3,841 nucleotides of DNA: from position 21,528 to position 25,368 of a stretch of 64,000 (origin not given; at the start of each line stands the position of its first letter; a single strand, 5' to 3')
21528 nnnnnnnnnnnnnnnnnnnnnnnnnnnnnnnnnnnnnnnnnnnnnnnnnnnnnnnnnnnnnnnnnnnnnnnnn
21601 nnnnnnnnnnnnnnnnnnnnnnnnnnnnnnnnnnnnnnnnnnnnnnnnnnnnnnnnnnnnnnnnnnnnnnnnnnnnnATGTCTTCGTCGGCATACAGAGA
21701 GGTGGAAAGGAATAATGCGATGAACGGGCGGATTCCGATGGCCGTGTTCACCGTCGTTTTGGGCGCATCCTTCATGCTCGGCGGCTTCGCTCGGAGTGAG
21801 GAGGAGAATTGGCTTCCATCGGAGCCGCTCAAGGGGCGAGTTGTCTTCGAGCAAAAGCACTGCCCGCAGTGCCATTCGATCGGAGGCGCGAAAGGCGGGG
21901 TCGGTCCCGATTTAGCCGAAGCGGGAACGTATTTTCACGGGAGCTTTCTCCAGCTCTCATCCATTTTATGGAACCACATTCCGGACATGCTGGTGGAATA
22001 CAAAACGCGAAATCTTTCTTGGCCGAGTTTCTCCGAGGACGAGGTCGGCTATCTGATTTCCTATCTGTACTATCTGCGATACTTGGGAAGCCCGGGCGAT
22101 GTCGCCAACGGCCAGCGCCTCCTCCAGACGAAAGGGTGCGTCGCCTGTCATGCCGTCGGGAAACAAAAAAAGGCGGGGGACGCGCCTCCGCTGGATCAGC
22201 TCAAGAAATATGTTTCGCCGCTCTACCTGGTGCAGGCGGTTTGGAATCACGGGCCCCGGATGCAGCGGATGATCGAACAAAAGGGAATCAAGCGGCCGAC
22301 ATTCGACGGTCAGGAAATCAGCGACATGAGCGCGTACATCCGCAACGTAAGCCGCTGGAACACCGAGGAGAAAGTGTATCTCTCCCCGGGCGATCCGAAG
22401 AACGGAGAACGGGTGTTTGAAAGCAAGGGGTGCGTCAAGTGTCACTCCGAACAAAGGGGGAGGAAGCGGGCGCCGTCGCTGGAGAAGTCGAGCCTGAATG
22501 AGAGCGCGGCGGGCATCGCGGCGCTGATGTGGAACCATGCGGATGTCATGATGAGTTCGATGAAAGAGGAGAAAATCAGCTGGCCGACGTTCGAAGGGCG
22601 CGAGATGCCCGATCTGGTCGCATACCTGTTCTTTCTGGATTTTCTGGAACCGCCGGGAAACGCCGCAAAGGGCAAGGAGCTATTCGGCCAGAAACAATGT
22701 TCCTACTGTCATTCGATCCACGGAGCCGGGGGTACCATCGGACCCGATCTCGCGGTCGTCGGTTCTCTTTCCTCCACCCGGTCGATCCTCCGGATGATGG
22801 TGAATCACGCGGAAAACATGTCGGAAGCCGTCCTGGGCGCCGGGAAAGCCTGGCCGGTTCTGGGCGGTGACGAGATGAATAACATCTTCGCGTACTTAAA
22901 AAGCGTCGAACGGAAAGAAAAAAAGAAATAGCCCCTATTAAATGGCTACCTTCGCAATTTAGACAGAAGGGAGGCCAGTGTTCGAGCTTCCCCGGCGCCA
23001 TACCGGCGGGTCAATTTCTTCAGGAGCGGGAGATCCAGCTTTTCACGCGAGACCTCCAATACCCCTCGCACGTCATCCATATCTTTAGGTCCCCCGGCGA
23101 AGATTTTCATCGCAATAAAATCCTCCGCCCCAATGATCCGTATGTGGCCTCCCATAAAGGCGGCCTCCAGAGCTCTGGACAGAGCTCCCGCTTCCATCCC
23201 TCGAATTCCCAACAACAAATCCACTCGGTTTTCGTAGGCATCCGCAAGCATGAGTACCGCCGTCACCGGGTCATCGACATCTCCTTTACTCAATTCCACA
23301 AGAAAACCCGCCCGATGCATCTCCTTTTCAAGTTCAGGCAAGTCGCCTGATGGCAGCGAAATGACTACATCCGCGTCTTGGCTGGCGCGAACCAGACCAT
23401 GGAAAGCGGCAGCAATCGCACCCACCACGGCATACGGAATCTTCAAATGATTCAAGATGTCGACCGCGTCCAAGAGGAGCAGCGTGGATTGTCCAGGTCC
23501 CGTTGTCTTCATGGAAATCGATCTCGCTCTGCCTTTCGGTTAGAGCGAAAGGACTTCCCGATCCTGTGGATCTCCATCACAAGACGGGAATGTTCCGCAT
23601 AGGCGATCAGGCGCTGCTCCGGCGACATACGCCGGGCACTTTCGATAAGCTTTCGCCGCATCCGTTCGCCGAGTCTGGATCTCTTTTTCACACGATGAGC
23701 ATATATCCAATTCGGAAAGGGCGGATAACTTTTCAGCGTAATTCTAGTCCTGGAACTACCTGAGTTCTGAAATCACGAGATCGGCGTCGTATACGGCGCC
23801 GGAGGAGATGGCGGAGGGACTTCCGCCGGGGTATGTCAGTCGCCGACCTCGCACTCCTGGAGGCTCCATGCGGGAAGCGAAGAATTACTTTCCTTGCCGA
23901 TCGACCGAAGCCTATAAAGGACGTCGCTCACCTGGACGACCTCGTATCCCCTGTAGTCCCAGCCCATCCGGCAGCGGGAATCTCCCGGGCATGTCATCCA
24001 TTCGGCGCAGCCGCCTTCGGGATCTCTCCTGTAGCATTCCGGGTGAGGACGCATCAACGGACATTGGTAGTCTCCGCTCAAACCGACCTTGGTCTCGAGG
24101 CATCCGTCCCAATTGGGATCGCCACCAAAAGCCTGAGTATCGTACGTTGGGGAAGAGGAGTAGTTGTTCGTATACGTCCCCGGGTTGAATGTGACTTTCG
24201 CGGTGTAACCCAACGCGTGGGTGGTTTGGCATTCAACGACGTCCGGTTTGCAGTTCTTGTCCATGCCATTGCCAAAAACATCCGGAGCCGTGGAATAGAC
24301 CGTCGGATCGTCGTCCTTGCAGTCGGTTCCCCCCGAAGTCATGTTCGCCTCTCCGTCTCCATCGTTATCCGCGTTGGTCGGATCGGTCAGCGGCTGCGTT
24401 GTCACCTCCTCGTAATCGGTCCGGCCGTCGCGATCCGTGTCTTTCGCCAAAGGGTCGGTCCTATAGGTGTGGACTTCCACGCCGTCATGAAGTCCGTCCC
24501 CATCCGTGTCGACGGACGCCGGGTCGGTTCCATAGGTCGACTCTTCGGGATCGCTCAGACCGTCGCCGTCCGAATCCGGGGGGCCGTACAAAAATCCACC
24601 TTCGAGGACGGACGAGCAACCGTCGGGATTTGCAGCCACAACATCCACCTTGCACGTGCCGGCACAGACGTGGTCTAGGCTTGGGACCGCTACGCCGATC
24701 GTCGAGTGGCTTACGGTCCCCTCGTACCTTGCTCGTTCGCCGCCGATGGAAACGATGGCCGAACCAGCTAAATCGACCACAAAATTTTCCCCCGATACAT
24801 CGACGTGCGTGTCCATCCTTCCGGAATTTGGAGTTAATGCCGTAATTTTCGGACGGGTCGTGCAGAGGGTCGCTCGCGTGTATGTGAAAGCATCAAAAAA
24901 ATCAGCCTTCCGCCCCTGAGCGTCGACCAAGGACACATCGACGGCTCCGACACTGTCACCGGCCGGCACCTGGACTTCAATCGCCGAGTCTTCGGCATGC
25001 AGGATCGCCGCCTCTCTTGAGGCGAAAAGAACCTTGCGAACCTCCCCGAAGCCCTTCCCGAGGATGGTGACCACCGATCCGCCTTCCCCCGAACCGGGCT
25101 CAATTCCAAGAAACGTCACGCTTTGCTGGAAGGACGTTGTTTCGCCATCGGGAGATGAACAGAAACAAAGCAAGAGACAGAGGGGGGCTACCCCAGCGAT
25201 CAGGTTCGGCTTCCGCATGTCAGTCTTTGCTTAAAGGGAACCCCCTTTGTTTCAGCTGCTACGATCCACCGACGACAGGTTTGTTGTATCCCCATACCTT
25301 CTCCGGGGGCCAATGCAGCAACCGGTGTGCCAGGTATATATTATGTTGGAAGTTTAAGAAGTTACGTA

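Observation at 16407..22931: ACIII/Qrc/Psr-like CISM module with split ActB and a four-domain MWNH tetraheme cytochrome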

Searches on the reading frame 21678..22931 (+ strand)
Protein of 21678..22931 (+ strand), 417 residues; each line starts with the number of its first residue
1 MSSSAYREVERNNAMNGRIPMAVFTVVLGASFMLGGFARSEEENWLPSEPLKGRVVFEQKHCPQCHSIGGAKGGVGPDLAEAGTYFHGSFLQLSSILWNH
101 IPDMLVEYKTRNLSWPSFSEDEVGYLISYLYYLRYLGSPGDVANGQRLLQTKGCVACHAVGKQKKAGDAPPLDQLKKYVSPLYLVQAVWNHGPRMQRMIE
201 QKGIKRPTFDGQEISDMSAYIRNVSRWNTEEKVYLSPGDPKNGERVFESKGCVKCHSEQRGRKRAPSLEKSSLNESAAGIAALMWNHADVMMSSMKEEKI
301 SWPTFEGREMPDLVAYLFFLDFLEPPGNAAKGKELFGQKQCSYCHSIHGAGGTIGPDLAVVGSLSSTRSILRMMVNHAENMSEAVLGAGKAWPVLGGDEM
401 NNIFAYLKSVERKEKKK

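Call 3: search_protein_families(library=pfam, proteins=[window:21678-22931:+], max_evalue=0.01)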
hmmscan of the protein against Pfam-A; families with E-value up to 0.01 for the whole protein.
window:21678-22931:+ (417 aa): 10 families
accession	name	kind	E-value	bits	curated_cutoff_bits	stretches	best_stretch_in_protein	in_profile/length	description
PF00034.26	Cytochrom_C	-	1.5e-30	106.8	21.3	3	329-410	1-89/90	Cytochrome c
PF13442.11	Cytochrome_CBB3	-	1.2e-21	77.2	27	2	328-407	2-68/68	Cytochrome C oxidase, cbb3-type, subunit III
PF14495.11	Cytochrom_C550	-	1.2e-07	31.9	27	0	222-259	8-44/136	Cytochrome c-550 domain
PF14376.11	Haem_bd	-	3.3e-05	24.3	27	0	225-259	16-49/133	Haem-binding domain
PF14537.11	Cytochrom_c3_2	-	0.00027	21.8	25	0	333-349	52-68/79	Cytochrome c3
PF13435.11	Cytochrome_C554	-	0.00047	21.5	20.8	0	239-271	38-70/84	Cytochrome c554 and c-prime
PF09630.15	DUF2024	-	0.00057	20.2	27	0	334-346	48-60/81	Domain of unknown function (DUF2024)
PF09699.15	Paired_CXXCH_1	-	0.00074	19.6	20.6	0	337-350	5-18/41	Doubled CXXCH motif (Paired_CXXCH_1)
PF13098.12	Thioredoxin_2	-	0.0067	17.2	27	0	55-67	10-22/104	Thioredoxin-like domain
PF22113.1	Mtrc-MtrF_II-IV_dom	-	0.0095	15.9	30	0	247-265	26-44/176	Outer membrane cytochrome MtrC/MtrF-like, domains II/IV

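Call 4: search_protein_families(library=ncbifam, proteins=[window:21678-22931:+], max_evalue=0.01)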
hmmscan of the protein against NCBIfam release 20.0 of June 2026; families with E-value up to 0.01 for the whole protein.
window:21678-22931:+ (417 aa): 16 families
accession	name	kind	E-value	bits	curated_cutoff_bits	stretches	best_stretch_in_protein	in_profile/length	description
TIGR04485.1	thiosulf_SoxX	equivalog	8e-21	74.5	61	2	153-221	4-75/78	sulfur oxidation c-type cytochrome SoxX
TIGR02603.1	CxxCH_TIGR02603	domain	1.9e-20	73.2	68.15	2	327-382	1-55/134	putative heme-binding domain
NF045774.1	cytochro_C551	exception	2.8e-15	56.2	118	1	329-386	39-94/110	cytochrome c551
NF045773.1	cytochro_C550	exception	7.3e-14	51.7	125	1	330-386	49-104/118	cytochrome c550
TIGR00782.1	ccoP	equivalog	9.3e-13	48.1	179.95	1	52-163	109-224/285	cytochrome-c oxidase, cbb3-type subunit III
NF050122.1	bc1_QcrC_actin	exception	2.4e-11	43.4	200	2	141-258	40-153/253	cytochrome bc1 complex diheme cytochrome c subunit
NF040971.1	cytc_ExtS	equivalog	3.6e-10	39.5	100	0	141-190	77-125/262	selenite/tellurite reduction operon c-type cytochrome lipoprotein ExtS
TIGR04494.1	c550_PedF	equivalog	6.6e-08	32.5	122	0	338-410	59-130/133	cytochrome c-550 PedF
TIGR03045.1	PS_II_C550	equivalog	6.7e-07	29.1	177.75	0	218-259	29-69/159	photosystem II cytochrome c-550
NF011054.0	PRK14486.1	equivalog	8.8e-07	28.7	447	0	330-413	216-293/294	putative bifunctional cbb3-type cytochrome c oxidase subunit II/cytochrome c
NF052248.1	SorU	equivalog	2.6e-06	27.6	100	0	332-360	1-34/72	SorU family sulfite dehydrogenase c-type cytochrome subunit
NF045930.1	Cytc6PetJCyano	equivalog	1.5e-05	24.9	135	0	239-306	27-87/110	cytochrome c6 PetJ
NF043008.1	Cyt550_Brdyrhiz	equivalog_domain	5.6e-05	23.3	240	0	141-175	26-58/131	cytochrome c-550 CycA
TIGR03872.1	cytochrome_MoxG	equivalog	0.00016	21.8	147.8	0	330-361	45-74/133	cytochrome c(L), periplasmic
NF052246.1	SorB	equivalog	0.0013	18.8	93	0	337-348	24-35/80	SorB family sulfite dehydrogenase c-type cytochrome subunit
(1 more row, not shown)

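Call 11: search_solved_structures(query=window:21678-22931:+, max_evalue=0.001, show_alignments=0)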
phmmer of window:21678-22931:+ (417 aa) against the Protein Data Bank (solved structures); distinct sequences matched with E-value up to 0.001: 4.
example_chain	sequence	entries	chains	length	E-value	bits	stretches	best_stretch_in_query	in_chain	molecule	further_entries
9l08_A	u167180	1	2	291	2.5e-07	33.2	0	53-103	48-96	Covalently Connected Cytochrome c555 trimer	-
7zs0_A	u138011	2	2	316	0.00036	22.8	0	339-370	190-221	Hypothetical (Diheme) protein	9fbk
7zs1_A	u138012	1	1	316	0.00036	22.8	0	339-370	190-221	Hypothetical (Diheme) protein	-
7zs2_A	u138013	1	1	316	0.00036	22.8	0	339-370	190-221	Hypothetical (Diheme) protein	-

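Call 61: find_homologous_proteins(query=window:21720-22931:+, max_evalue=1e-10)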
Query window:21720-22931:+ (403 aa): 1052 proteins with E <= 1e-10 among 7871 candidates; the best 120 are listed.
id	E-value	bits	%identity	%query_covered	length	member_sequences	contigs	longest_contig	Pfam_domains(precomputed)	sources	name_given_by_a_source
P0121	4.4e-278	940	100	100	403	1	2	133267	PF14495.12,PF13442.12,PF00034.27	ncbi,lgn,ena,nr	ncbi:MAG TPA: c-type cytochrome [Bdellovibrionota bacterium]|nr:c-type cytochrome [Bdellovibrionota 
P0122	8.1e-155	534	61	91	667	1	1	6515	PF14495.12,PF13442.12,PF00034.27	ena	-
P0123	2.1e-153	529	56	98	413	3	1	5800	PF14495.12,PF13442.12,PF00034.27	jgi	jgi:mono/diheme cytochrome c family protein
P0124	3.3e-153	529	56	95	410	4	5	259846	PF13442.12,PF00034.27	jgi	jgi:cytochrome c2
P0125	3.6e-153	528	56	98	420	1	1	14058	PF13442.12,PF00034.27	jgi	jgi:cytochrome c2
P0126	1.1e-152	527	58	91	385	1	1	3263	PF14495.12,PF13442.12,PF00034.27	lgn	-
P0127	3.7e-152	525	55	98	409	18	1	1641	PF14495.12,PF13442.12,PF00034.27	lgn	-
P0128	2.5e-150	519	57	92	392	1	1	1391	PF14495.12,PF13442.12,PF00034.27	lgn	-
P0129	5.3e-150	518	56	93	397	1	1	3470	PF13442.12,PF00034.27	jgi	jgi:mono/diheme cytochrome c family protein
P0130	7.8e-150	517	58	93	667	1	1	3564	PF14495.12,PF13442.12,PF00034.27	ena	-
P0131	8.3e-150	517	59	91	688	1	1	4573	PF14495.12,PF13442.12,PF00034.27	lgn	-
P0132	2.7e-149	516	57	98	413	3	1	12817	PF09699.16,PF13442.12,PF00034.27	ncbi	ncbi:MAG: c-type cytochrome [Candidatus Krumholzibacteriia bacterium]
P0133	7.2e-149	514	58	96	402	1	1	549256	PF09699.16,PF13442.12,PF00034.27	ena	-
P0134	1.6e-148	513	55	98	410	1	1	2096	PF14495.12,PF13442.12,PF00034.27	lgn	-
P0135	1.1e-147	510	54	99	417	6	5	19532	PF13442.12,PF00034.27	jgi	jgi:cytochrome c2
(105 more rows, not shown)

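Call 73: predict_structure(alignment_id=A4)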
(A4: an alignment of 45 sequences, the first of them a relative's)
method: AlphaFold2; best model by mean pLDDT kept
length: 403 residues; sequences in the alignment: 45
mean_pLDDT: 85.2   pTM: 0.82
mean pLDDT of the five models: 85.2, 83.7, 82.7, 81.8, 80.6
residues with pLDDT >= 90: 199; 70-90: 154; 50-70: 39; < 50: 11
segments of 3 or more residues with pLDDT < 50: 22-25, 216-219
pLDDT, mean of each block of 10 residues (from residue 1): 65 74 54 86 93 77 76 88 95 94 95 91 88 92 83 75 72 86 89 92 89 57 85 92 61 70 88 90 91 91 89 96 96 95 91 94 93 91 97 91 78
secondary structure, 60 per line:
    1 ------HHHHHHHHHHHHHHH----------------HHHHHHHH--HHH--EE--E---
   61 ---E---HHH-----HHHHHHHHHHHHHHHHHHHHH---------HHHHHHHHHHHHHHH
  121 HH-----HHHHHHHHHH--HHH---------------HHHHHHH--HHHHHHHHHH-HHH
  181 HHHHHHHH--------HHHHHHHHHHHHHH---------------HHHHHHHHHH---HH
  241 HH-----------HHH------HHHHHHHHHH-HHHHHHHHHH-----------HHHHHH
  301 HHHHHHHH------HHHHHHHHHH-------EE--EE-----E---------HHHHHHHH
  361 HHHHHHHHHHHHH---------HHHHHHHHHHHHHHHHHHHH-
elements in order: H7-21 H38-45 H76-96 H106-122 H128-137 H158-164 H167-176 H178-188 H197-210 H226-235 H239-242 H263-272 H274-283 H295-308 H315-324 H353-373 H383-402

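Call 75: fold_search(model_id=the predicted structure, library=pdb)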
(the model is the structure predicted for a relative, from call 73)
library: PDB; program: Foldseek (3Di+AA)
matches with E <= 10: 128; with E <= 0.001: 0
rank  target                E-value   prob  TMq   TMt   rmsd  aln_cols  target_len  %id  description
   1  9l08_A                3.8e-03  0.87  0.15  0.20  20.4       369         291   14  Cyclic Trimer of Helix-Linked Cytochrome c555 (released 2025-05-28)
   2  7zs2                  6.5e-03  0.91  0.14  0.20  20.4       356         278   12  Diheme cytochrome c Kustd1711 from Kuenenia stuttgartiensis, M292H mutant (released 2023-05-17)
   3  7zs0                  6.9e-03  0.87  0.14  0.20  20.9       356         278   13  Diheme cytochrome c Kustd1711 from Kuenenia stuttgartiensis (released 2023-05-17)
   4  4qao_A                7.9e-01  0.72  0.12  0.40  10.2       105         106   25  Lysine-ligated cytochrome c with F82H (released 2015-08-05)
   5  6z5l                  8.2e-01  0.06  0.10  0.15  17.6       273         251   11  Helical reconstruction of influenza A virus M1 in complex with nucleic acid. (released 2020-10-14)
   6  1ytc                  8.6e-01  0.82  0.14  0.43   9.2       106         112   24  THERMODYNAMIC CYCLES AS PROBES OF STRUCTURE-FUNCTION RELATIONSHIPS IN UNFOLDED PROTEINS (released 1996-03-08)
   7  6adq_C                1.0e+00  0.35  0.16  0.27  16.9       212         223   21  Respiratory Complex CIII2CIV2SOD2 from Mycobacterium smegmatis (released 2018-11-14)
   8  8gve_A                1.0e+00  0.02  0.09  0.07  25.5       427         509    9  The asymmetry structure of hAE2 (released 2023-04-12)
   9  6caa_A                1.1e+00  0.02  0.08  0.08  26.5       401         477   11  CryoEM structure of human SLC4A4 sodium-coupled acid-base transporter NBCe1 (released 2018-03-07)
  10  8ten_B                1.3e+00  0.03  0.13  0.11  26.2       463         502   11  Cryo-EM structure of Arabidopsis thaliana Bor1 mutant (R637E/E641R/R643E) in mixed occluded/inward-facing conformation (released 2024-07-10)
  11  4xyd_B                1.4e+00  0.33  0.13  0.34  15.6       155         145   16  Nitric oxide reductase from Roseobacter denitrificans (RdNOR) (released 2016-05-25)
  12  3oa8_A                1.5e+00  0.20  0.20  0.29  10.7       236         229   14  Diheme SoxAX (released 2011-05-18)
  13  9msz_A                1.6e+00  0.72  0.15  0.46   8.0       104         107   24  1.1 A Crystal Structure of Housefly Cytochrome c at pH 9.7 (released 2025-02-12)
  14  4m59_A                1.7e+00  0.06  0.15  0.10  21.8       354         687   14  Crystal structure of the pentatricopeptide repeat protein PPR10 in complex with an 18-nt psaJ RNA element (released 2013-10-30)
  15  4oe1_A                1.7e+00  0.06  0.15  0.10  21.8       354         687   14  Crystal structure of the pentatricopeptide repeat protein PPR10 (C256S/C430S/C449S) in complex with an 18-nt PSAJ rna  (released 2014-09-24)
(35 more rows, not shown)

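Call 76: search_solved_structures(query=A4, max_evalue=0.1, show_alignments=0)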
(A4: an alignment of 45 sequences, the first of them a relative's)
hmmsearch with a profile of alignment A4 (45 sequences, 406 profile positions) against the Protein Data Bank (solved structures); distinct sequences matched with E-value up to 0.1: 132 (the best 60 are shown).
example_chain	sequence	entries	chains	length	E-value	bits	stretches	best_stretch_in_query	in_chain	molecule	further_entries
9l08_A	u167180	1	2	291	9.5e-15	57.4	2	202-355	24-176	Covalently Connected Cytochrome c555 trimer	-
6xkx_p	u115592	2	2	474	2.4e-08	36.4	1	231-399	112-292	Cbb3-type cytochrome c oxidase subunit CcoP,Cytochrome c-type cyt cy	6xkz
1ccr_A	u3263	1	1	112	1.6e-06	30.4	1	226-263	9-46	CYTOCHROME C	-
7rh5_O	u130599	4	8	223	1.8e-06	30.2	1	133-254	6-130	Cytochrome bc1 complex cytochrome c subunit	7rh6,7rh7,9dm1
8ovc_O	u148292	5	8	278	7.2e-06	28.2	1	133-254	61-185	Cytochrome bc1 complex cytochrome c subunit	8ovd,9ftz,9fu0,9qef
7zs0_A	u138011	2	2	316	7.5e-06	28.1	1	143-177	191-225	Hypothetical (Diheme) protein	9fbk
7zs2_A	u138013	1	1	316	7.6e-06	28.1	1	143-177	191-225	Hypothetical (Diheme) protein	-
7zs1_A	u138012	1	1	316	7.6e-06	28.1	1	143-177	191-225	Hypothetical (Diheme) protein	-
6adq_C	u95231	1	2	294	8.4e-06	28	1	133-254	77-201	Cytochrome bc1 complex cytochrome c subunit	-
4xyd_B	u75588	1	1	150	1.4e-05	27.3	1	20-74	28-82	NorC-like protein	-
3o0r_C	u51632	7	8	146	1.8e-05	26.9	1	15-73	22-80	Nitric oxide reductase subunit C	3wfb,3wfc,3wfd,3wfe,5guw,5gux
6hwh_M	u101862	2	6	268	4.5e-05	25.6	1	133-255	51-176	Cytochrome bc1 complex cytochrome c subunit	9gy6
3cp5_A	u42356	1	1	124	5.5e-05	25.3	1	319-403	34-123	Cytochrome c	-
8gth_A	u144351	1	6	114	6e-05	25.2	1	129-172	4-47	Cytochrome c class I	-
7txe_A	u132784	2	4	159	6.1e-05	25.1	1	312-341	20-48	Cytochrome c2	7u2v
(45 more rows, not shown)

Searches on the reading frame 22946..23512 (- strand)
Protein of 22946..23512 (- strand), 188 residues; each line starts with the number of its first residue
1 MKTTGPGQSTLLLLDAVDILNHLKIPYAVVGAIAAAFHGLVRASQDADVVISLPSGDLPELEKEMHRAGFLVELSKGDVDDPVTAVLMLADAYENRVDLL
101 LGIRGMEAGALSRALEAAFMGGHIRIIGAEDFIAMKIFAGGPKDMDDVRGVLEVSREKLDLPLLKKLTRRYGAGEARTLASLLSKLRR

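Call 22: search_protein_families(library=pfam, proteins=[window:22946-23512:-], max_evalue=0.0001)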
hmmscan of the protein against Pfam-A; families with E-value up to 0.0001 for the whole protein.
window:22946-23512:- (188 aa): 1 family
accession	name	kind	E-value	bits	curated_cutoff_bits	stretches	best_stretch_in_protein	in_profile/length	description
PF19502.5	DUF6036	-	5.6e-06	26.7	23.6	0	26-168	21-133/164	Nucleotidyltransferase of unknown function (DUF6036)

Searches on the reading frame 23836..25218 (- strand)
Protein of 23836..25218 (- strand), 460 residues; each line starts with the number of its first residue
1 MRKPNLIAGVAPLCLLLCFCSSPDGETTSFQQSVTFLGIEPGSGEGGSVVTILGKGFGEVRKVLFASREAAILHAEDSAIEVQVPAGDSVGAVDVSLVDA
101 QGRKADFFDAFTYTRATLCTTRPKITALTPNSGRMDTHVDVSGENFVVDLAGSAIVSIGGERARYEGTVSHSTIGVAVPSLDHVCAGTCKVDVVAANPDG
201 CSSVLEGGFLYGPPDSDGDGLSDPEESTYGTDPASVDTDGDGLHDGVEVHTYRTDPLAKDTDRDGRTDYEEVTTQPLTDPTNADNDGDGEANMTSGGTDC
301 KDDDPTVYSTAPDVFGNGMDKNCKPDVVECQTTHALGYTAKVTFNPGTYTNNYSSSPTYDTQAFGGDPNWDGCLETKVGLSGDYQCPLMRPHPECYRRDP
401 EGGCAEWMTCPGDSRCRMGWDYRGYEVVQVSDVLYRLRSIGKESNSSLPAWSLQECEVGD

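Call 22: search_protein_families(library=pfam, proteins=[window:23836-25218:-], max_evalue=0.0001)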
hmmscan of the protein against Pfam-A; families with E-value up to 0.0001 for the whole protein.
window:23836-25218:- (460 aa): 2 families
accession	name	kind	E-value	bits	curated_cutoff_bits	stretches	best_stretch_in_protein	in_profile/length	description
PF01833.30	TIG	-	1.6e-13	50.9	20.9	2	123-197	1-72/84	IPT/TIG domain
PF18884.5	TSP3_bac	-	8.6e-10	38.7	25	2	215-233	1-19/22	Bacterial TSP3 repeat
